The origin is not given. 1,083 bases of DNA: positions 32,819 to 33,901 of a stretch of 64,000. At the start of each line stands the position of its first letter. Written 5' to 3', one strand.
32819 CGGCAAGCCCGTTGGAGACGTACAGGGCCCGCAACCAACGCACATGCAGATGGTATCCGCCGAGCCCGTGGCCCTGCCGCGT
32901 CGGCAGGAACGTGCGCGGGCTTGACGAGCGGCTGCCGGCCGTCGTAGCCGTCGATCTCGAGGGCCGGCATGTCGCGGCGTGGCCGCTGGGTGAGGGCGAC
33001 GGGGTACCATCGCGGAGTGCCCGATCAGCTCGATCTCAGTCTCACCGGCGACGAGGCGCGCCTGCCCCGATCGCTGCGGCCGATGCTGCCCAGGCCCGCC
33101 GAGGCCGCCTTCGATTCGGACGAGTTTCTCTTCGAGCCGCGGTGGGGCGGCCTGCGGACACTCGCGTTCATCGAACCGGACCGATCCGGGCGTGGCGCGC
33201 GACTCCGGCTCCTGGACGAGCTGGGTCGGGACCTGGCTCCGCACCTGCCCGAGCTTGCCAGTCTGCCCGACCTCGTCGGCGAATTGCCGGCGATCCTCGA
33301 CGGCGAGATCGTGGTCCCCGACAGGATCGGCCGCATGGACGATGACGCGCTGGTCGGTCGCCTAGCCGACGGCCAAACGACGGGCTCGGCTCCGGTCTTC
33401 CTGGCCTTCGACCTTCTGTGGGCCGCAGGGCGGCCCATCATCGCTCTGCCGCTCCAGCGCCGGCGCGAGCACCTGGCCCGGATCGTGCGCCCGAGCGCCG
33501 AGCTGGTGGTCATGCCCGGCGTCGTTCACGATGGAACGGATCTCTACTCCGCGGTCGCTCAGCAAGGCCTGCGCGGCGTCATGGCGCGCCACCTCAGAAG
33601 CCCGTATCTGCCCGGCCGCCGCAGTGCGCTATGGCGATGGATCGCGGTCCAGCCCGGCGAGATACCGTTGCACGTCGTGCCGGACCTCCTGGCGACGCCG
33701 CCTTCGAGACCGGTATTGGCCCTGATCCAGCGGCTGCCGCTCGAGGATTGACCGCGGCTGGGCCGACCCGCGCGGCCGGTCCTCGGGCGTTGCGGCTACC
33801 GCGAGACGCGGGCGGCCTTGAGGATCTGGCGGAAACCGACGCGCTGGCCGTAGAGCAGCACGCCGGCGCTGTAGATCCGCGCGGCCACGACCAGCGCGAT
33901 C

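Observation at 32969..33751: Lysine-free LigD/LigC-like ATP-dependent DNA ligase domain with motif I KxDG replaced by RWGG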

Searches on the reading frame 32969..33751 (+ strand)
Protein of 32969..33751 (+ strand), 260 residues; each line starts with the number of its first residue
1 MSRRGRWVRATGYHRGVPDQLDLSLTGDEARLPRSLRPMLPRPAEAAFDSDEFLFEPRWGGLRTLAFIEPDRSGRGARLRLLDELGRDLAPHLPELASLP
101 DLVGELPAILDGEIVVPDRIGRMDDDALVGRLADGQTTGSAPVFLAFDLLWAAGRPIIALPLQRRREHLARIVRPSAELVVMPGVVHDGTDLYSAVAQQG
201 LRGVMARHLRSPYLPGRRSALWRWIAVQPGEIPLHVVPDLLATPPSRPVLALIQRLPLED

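Call 3: search_protein_families(library=pfam, proteins=[window:32969-33751:+], max_evalue=1)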
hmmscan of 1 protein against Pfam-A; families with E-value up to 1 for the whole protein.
window:32969-33751:+ (260 aa): 1 family
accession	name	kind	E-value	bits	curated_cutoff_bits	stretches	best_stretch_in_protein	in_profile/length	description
PF01068.26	DNA_ligase_A_M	-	1.4e-13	51.4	26.2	1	48-222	17-200/204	ATP dependent DNA ligase domain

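Call 4: search_protein_families(library=ncbifam, proteins=[window:32969-33751:+], max_evalue=1)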
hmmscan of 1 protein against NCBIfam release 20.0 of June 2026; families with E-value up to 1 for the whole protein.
window:32969-33751:+ (260 aa): 12 families
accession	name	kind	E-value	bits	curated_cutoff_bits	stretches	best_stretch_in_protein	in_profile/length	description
NF007210.0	PRK09632.1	equivalog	2.6e-28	98.8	989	1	29-222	471-654/781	ATP-dependent DNA ligase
TIGR02779.1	NHEJ_ligase_lig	equivalog_domain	9.5e-26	90.7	227.75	1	42-222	5-180/302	non-homologous end-joining DNA ligase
NF005796.0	PRK07636.1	subfamily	6.4e-25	87.8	337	1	37-225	4-184/275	ATP-dependent DNA ligase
NF006078.0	PRK08224.1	equivalog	3.9e-19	68.8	296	1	33-220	6-194/350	ATP-dependent DNA ligase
TIGR02776.1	NHEJ_ligase_prk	equivalog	9.6e-19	67.6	373.2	1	50-222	4-172/587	DNA ligase D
NF004628.0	PRK05972.1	subfamily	1.4e-17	63.2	895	1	28-222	236-423/870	ATP-dependent DNA ligase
TIGR04120.1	DNA_lig_bact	equivalog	4.5e-11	42.4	400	1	39-224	205-396/526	cisplatin damage response ATP-dependent DNA ligase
NF002868.0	PRK03180.1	equivalog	1.4e-10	40.5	641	1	33-224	181-378/509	ATP-dependent DNA ligase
NF006701.0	PRK09247.1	equivalog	1.7e-10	40.5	543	1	41-224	215-404/540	ATP-dependent DNA ligase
TIGR00574.1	dnl1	superfamily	4e-09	35.7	217.8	1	108-222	245-371/527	ATP-dependent DNA ligase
NF041331.1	LigA_Halo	equivalog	1.1e-07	30.8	830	1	88-223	279-423/552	ATP-dependent DNA ligase LigA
NF007211.0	PRK09633.1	equivalog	2.3e-05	23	774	1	38-222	3-203/610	DNA ligase D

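Call 5: search_solved_structures(query=window:32969-33751:+, max_evalue=1, show_alignments=3)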
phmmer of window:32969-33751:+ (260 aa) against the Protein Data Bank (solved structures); distinct sequences matched with E-value up to 1: 12.
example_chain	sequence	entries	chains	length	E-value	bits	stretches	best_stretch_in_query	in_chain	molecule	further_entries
1vs0_A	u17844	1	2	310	1.9e-16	63.5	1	36-222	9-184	Putative DNA ligase-like protein Rv0938/MT0965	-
6nhx_A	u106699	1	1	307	4.9e-16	62.1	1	36-222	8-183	ATP-dependent DNA ligase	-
6nhz_A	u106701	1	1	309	5e-16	62.1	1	36-222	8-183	ATP-dependent DNA ligase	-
3gde_A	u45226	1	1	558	2.2e-05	27.2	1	109-225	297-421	DNA ligase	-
2cfm_A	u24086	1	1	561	0.00024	23.8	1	30-229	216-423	THERMOSTABLE DNA LIGASE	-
3rr5_A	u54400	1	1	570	0.00026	23.7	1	33-229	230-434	DNA ligase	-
9dfa_A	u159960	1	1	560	0.00081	22.1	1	34-229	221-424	DNA ligase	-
4eq5_A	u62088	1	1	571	0.0011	21.7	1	106-229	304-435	DNA ligase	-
9df9_A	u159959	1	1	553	0.002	20.8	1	34-229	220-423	DNA ligase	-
10ye_L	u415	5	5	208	0.1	15.2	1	106-219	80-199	DNA ligase 3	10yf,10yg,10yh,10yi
3l2p_A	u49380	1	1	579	0.84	12.2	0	107-219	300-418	DNA ligase 3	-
9ddy_A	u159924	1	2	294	0.91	12.1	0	106-199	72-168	Geranyltranstransferase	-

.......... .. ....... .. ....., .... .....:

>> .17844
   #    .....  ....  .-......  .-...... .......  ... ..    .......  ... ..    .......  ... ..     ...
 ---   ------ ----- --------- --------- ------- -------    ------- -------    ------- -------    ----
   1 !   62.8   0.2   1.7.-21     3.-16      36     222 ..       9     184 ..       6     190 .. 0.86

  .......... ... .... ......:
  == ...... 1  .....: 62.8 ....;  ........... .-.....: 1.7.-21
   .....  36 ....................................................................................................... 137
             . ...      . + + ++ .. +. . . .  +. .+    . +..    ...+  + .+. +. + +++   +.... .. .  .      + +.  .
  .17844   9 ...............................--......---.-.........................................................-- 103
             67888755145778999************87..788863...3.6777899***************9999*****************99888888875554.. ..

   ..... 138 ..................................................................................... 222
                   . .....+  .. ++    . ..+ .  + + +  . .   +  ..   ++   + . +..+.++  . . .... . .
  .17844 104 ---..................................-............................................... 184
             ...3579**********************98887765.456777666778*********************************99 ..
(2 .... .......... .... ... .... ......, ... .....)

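Call 6: find_homologous_proteins(query=window:32969-33751:+, max_evalue=0.001)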
Query window:32969-33751:+ (260 aa): 2776 proteins with E <= 0.001 among 8000 candidates; the best 120 are listed.
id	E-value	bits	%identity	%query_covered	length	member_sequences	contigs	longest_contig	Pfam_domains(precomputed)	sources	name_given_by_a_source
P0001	1.3e-149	515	95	95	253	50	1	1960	PF01068.27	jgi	-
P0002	3.2e-141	487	88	98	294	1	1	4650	PF01068.27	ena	-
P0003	8.5e-134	463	88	94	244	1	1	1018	PF01068.27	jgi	jgi:ATP-dependent DNA ligase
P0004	2.2e-132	458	84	99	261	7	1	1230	PF01068.27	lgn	-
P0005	8.5e-131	453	87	94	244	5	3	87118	PF01068.27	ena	-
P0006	2.0e-129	449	86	94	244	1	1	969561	PF01068.27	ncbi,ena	-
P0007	1.1e-127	443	85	94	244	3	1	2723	PF01068.27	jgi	jgi:bifunctional non-homologous end joining protein LigD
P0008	3.6e-127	441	84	94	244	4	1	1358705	PF01068.27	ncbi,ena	-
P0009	2.6e-126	439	84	93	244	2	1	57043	PF01068.27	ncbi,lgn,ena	ncbi:MAG: hypothetical protein ABSE70_02490 [Candidatus Limnocylindrales bacterium]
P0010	7.1e-124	431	81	94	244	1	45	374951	PF01068.27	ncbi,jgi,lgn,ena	ncbi:MAG: hypothetical protein ABSE58_01285 [Candidatus Limnocylindrales bacterium]|jgi:ATP-dependen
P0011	5.0e-123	428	80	93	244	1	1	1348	PF01068.27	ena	-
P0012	6.4e-123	427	82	93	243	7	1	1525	PF01068.27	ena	-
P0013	1.6e-122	426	81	93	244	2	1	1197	PF01068.27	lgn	-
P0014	3.8e-122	425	81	93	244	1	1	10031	PF01068.27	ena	-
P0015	1.8e-121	423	80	94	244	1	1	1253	PF01068.27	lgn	-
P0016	6.9e-121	421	80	94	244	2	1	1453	PF01068.27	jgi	-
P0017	7.8e-121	421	81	98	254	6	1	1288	PF01068.27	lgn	-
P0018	9.1e-121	420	79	93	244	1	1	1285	PF01068.27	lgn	-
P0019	1.0e-120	420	80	93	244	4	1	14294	PF01068.27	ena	-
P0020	4.5e-120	418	80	93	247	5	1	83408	PF01068.27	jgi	jgi:ATP-dependent DNA ligase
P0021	6.1e-120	418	79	93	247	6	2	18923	PF01068.27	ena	-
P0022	4.7e-119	415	79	94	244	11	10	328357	PF01068.27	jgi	jgi:ATP-dependent DNA ligase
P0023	5.4e-119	415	80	94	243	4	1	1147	PF01068.27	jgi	jgi:ATP-dependent DNA ligase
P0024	8.9e-119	414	79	93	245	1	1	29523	PF01068.27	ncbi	ncbi:MAG: hypothetical protein ACHQ01_03985 [Candidatus Limnocylindrales bacterium]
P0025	9.0e-119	414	79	93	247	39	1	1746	PF01068.27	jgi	jgi:ATP-dependent DNA ligase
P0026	1.4e-118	413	79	94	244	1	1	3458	PF01068.27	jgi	jgi:ATP-dependent DNA ligase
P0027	8.9e-118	411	77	94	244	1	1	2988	PF01068.27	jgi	jgi:ATP-dependent DNA ligase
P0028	9.4e-118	411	79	94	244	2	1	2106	PF01068.27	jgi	jgi:bifunctional non-homologous end joining protein LigD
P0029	1.1e-117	410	78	94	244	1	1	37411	PF01068.27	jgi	jgi:bifunctional non-homologous end joining protein LigD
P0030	1.8e-117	410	78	93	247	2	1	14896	PF01068.27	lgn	-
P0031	2.0e-117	409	77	93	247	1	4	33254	PF01068.27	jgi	jgi:ATP-dependent DNA ligase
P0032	2.2e-117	409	78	94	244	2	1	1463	PF01068.27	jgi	jgi:ATP-dependent DNA ligase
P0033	2.4e-117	409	79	94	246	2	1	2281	PF01068.27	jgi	jgi:ATP-dependent DNA ligase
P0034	2.9e-117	409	78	93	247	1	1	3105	PF01068.27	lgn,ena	-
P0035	4.5e-117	408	78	93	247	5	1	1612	PF01068.27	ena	-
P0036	9.0e-117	407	76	94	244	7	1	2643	PF01068.27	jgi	jgi:ATP-dependent DNA ligase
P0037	2.6e-116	406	78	94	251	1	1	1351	PF01068.27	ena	-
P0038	2.6e-116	406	78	94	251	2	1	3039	PF01068.27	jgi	-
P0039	2.7e-116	406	80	94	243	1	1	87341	PF01068.27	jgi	jgi:bifunctional non-homologous end joining protein LigD/DNA ligase-1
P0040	3.1e-116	406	78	94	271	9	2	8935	PF01068.27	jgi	-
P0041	3.1e-116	406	80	94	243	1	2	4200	PF01068.27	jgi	jgi:ATP-dependent DNA ligase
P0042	3.2e-116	405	77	94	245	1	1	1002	PF01068.27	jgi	jgi:ATP-dependent DNA ligase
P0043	3.6e-116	405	78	93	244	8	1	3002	PF01068.27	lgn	-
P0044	4.1e-116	405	78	94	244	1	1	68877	PF01068.27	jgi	jgi:bifunctional non-homologous end joining protein LigD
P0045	5.0e-116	405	78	94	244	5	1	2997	PF01068.27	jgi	jgi:ATP-dependent DNA ligase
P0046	7.7e-116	404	78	94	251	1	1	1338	PF01068.27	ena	-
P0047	1.1e-115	404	77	94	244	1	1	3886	PF01068.27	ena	-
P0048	1.2e-115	404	77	94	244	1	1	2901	PF01068.27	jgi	jgi:ATP-dependent DNA ligase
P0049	1.7e-115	403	75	96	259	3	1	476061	PF01068.27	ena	-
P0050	1.9e-115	403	76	93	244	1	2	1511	PF01068.27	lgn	-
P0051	2.4e-115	403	78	93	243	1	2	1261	PF01068.27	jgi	-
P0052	2.5e-115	403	80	93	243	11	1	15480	PF01068.27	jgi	jgi:ATP-dependent DNA ligase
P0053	3.2e-115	402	77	93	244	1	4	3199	PF01068.27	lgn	-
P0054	3.6e-115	402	78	93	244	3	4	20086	PF01068.27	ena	-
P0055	5.1e-115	402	78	93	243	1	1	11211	PF01068.27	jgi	jgi:ATP-dependent DNA ligase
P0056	6.0e-115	401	79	93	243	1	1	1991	PF01068.27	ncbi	ncbi:MAG TPA: hypothetical protein VF371_01265 [Candidatus Limnocylindrales bacterium]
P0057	6.2e-115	401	77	94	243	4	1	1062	PF01068.27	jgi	jgi:ATP-dependent DNA ligase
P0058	6.8e-115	401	76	94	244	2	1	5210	PF01068.27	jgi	jgi:ATP-dependent DNA ligase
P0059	7.4e-115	401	76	93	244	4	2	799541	PF01068.27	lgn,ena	-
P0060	8.3e-115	401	78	93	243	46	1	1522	PF01068.27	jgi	jgi:bifunctional non-homologous end joining protein LigD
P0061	8.4e-115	401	76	93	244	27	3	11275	PF01068.27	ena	-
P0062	8.6e-115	401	77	93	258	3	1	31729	PF01068.27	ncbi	ncbi:MAG TPA: hypothetical protein VF337_07050 [Candidatus Limnocylindrales bacterium]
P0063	4.4e-114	398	76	94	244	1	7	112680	PF01068.27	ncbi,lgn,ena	-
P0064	6.6e-114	398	77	94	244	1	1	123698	PF01068.27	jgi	jgi:ATP-dependent DNA ligase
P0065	1.3e-113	397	79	93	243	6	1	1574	PF01068.27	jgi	jgi:ATP-dependent DNA ligase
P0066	1.5e-113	397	79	93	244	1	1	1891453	PF01068.27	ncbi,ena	-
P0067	1.8e-113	397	75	94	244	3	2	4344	PF01068.27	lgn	-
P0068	1.9e-113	396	78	93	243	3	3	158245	PF01068.27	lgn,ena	-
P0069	2.4e-113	396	75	93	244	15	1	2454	PF01068.27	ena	-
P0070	2.4e-113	396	76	94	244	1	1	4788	PF01068.27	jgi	jgi:ATP-dependent DNA ligase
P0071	2.7e-113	396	77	94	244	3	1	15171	PF01068.27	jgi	jgi:ATP-dependent DNA ligase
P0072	3.3e-113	396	76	94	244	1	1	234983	PF01068.27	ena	-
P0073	3.7e-113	395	76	93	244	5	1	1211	PF01068.27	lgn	-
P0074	3.9e-113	395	75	94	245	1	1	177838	PF01068.27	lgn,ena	-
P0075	4.3e-113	395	77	94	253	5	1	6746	PF01068.27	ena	-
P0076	1.8e-112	393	74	96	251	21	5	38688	PF01068.27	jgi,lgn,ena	jgi:ATP-dependent DNA ligase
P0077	2.4e-112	393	77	93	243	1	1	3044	PF01068.27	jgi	-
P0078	2.8e-112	393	78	93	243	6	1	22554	PF01068.27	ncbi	ncbi:MAG TPA: hypothetical protein VF344_04980 [Candidatus Limnocylindrales bacterium]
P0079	2.8e-112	393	75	94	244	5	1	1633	PF01068.27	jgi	-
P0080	4.8e-112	392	74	93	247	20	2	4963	PF01068.27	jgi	jgi:ATP-dependent DNA ligase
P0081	6.5e-112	391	75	94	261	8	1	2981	PF01068.27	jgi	jgi:bifunctional non-homologous end joining protein LigD/DNA ligase-1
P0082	7.1e-112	391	75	94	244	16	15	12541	PF01068.27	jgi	-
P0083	8.2e-112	391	77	93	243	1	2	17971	PF01068.27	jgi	jgi:ATP-dependent DNA ligase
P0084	1.0e-111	391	76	93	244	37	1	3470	PF01068.27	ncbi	-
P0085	1.3e-111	390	75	94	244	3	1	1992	PF01068.27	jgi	jgi:ATP-dependent DNA ligase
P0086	1.6e-111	390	74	93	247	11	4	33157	PF01068.27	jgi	jgi:ATP-dependent DNA ligase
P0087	2.2e-111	390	75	94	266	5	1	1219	PF01068.27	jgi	jgi:ATP-dependent DNA ligase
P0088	3.0e-111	389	77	93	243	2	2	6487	PF01068.27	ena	-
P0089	3.3e-111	389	77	94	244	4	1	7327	PF01068.27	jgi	-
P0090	4.5e-111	389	75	94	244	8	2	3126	PF01068.27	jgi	jgi:ATP-dependent DNA ligase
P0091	5.8e-111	388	76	93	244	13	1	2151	PF01068.27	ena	-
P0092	1.1e-110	387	73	97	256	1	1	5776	PF01068.27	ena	-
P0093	1.1e-110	387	76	93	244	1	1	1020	PF01068.27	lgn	-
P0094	1.7e-110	387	76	93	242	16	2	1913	PF01068.27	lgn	-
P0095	2.1e-110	386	77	93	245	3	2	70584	PF01068.27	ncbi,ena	ncbi:MAG TPA: hypothetical protein VIK06_08600 [Candidatus Limnocylindrales bacterium]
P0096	2.8e-110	386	75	94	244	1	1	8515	PF01068.27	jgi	jgi:ATP-dependent DNA ligase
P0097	5.7e-110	385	75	93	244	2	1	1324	PF01068.27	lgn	-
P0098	5.8e-110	385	75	93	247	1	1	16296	PF01068.27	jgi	jgi:ATP-dependent DNA ligase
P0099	1.4e-109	384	80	85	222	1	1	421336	PF01068.27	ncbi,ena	-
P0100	2.1e-109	383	76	94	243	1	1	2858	PF01068.27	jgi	jgi:ATP-dependent DNA ligase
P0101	3.3e-109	382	77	93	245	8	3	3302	PF01068.27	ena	-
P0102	4.4e-109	382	75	94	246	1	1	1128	PF01068.27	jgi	jgi:ATP-dependent DNA ligase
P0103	4.8e-109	382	76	89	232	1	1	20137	PF01068.27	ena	-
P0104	8.0e-109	381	75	93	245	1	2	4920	PF01068.27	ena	-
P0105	8.4e-109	381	76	93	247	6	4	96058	PF01068.27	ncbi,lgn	-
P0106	1.7e-108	380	75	93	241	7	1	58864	PF01068.27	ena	-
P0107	2.9e-108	379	76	93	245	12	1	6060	PF01068.27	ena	-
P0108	6.0e-108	378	75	93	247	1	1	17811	PF01068.27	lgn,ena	-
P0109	6.0e-108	378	75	93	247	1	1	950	PF01068.27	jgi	-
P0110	1.2e-107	377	75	93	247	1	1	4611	PF01068.27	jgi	jgi:ATP-dependent DNA ligase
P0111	1.4e-107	377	74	94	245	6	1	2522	PF01068.27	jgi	jgi:bifunctional non-homologous end joining protein LigD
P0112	2.4e-107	376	75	93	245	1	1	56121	PF01068.27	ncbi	-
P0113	3.2e-107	376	78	85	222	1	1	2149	PF01068.27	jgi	jgi:ATP-dependent DNA ligase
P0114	5.6e-107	375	74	93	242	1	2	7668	PF01068.27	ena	-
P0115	7.4e-107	375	73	94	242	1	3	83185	PF01068.27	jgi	jgi:ATP-dependent DNA ligase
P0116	7.7e-107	375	74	93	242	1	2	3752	PF01068.27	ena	-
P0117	8.0e-107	375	73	94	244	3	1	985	PF01068.27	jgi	jgi:ATP-dependent DNA ligase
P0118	9.4e-107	374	74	93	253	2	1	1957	PF01068.27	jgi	jgi:ATP-dependent DNA ligase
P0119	9.4e-107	374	75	94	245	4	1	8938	PF01068.27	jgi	jgi:ATP-dependent DNA ligase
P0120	1.2e-106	374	74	93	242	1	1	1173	PF01068.27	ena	-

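Call 11: search_protein_representatives(protein=window:32969-33751:+)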
Query: 260 residues. Proteins with E-value up to 0.001 (for the whole library): 7543; up to 1e-10: 1806; up to 1e-30: 22. The best 150 are listed.
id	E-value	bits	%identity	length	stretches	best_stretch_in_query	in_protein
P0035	1.4e-117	408.2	78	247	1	18-259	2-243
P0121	5.9e-64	232.4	70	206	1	17-176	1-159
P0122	2.1e-52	194.6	78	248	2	152-234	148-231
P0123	9.6e-48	179.3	53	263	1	17-260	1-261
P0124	1.2e-46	175.7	53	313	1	18-232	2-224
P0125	2.5e-43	164.8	74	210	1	123-231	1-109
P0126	4.4e-43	164.0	48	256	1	18-260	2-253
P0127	5.6e-43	163.6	47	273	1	19-230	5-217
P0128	1.4e-42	162.4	53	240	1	39-231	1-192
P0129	7.4e-42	160.0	46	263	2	73-260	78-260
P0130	1.6e-39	152.4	49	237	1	39-227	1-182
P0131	5.2e-39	150.6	44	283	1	19-260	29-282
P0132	4.7e-37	144.2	47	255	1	30-227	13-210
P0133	1.2e-36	142.9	48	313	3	136-259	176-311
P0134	4.3e-36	141.1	45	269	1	18-258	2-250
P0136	1.3e-35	139.5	49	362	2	17-227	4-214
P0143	2.3e-30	122.3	44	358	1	30-229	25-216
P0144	5.8e-30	121.0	41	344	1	31-225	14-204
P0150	1.1e-28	116.8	39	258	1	13-259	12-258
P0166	1.2e-26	110.1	43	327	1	30-230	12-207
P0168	1.5e-26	109.8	41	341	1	28-227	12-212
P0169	2.5e-26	109.1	40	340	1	30-226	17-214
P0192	1.6e-24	103.1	40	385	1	17-227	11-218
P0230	2.0e-22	96.2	37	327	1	39-228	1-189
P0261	1.5e-21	93.4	38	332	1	35-229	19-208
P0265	1.6e-21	93.3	39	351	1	31-231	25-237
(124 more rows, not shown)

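Call 12: find_encoding_contigs(protein=P0008, flank=10000, max_places=2)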
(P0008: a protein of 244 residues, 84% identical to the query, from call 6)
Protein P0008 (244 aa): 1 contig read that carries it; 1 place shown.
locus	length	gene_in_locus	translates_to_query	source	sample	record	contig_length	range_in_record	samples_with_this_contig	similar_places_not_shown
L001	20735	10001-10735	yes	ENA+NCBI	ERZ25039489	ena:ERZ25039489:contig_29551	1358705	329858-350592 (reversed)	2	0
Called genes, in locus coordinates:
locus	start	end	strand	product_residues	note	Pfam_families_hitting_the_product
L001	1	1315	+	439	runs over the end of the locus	PF00764:Arginosuc_synth, PF20979:Arginosuc_syn_C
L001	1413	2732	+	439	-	PF01590:GAF, PF13185:GAF_2, PF13492:GAF_3, PF00512:HisKA, PF02518:HATPase_c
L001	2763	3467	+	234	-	PF00072:Response_reg, PF00486:Trans_reg_C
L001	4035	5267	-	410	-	PF00909:Ammonium_transp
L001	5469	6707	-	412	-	PF00909:Ammonium_transp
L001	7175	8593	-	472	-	PF00206:Lyase_1, PF14698:ASL_C2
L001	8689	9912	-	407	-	PF03825:Nuc_H_symport, PF07690:MFS_1, PF12832:MFS_1_like, PF07690:MFS_1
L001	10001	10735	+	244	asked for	PF01068:DNA_ligase_A_M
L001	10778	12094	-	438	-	PF12698:ABC2_membrane_3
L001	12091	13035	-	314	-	PF00005:ABC_tran, PF13304:AAA_21, PF13732:DrrA1-3_C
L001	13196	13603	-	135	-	PF09946:DUF2178 (weak)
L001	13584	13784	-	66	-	PF12844:HTH_19 (weak), PF01381:HTH_3, PF13413:HTH_25 (weak), PF13560:HTH_31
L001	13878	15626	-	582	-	PF00702:Hydrolase, PF00689:Cation_ATPase_C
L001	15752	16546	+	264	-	-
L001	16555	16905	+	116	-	PF06155:GBBH-like_N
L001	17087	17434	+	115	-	PF01906:YbjQ_1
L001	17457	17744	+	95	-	-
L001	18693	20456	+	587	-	PF02503:PP_kinase, PF17941:PP_kinase_C_1, PF13091:PLDc_2 (faint), PF13090:PP_kinase_C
